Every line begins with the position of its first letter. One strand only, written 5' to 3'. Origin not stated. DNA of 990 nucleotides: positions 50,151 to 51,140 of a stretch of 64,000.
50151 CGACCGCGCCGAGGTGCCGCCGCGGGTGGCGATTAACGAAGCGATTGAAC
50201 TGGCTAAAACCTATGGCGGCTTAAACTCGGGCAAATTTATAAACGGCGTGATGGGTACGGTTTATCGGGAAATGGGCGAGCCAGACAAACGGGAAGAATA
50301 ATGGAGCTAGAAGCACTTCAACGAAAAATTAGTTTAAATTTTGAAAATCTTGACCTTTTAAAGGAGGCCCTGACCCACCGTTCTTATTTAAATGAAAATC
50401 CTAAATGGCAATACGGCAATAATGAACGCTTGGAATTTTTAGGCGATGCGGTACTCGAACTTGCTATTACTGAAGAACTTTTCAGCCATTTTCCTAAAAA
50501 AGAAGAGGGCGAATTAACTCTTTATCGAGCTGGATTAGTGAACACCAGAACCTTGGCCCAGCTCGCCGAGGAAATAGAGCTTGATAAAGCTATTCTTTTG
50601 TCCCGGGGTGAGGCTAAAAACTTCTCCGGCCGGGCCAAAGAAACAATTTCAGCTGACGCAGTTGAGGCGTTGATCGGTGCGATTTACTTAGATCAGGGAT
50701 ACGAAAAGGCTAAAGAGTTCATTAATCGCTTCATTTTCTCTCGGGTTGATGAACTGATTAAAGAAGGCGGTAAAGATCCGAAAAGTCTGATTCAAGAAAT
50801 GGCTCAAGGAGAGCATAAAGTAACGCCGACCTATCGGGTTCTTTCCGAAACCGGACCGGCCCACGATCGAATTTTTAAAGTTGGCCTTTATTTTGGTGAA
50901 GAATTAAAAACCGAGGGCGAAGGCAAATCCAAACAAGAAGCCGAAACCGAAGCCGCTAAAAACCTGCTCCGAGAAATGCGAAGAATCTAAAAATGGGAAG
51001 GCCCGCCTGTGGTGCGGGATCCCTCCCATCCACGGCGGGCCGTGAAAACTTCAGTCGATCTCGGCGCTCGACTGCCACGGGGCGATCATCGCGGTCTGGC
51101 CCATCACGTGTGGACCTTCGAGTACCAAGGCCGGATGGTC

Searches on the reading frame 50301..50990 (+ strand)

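Call 80: search_protein_families(library=pfam, proteins=[window:50301-50990:+], max_evalue=0.001)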
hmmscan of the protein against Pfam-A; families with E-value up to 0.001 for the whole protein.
window:50301-50990:+ (229 aa): 4 families
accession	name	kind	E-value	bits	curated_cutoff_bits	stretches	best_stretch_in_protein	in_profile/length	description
PF14622.11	Ribonucleas_3_3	-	3.9e-41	140.6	35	1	18-148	3-127/128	Ribonuclease-III-like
PF00636.31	Ribonuclease_3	-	1.3e-25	90.5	27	1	42-133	1-102/102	Ribonuclease III domain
PF00035.32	dsrm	-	6.5e-15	55.9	23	1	160-225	1-65/66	Double-stranded RNA binding motif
PF22935.1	RM44_endonuclase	-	1.3e-06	28.9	27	1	2-128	5-139/139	Large ribosomal subunit protein mL44, endonuclease domain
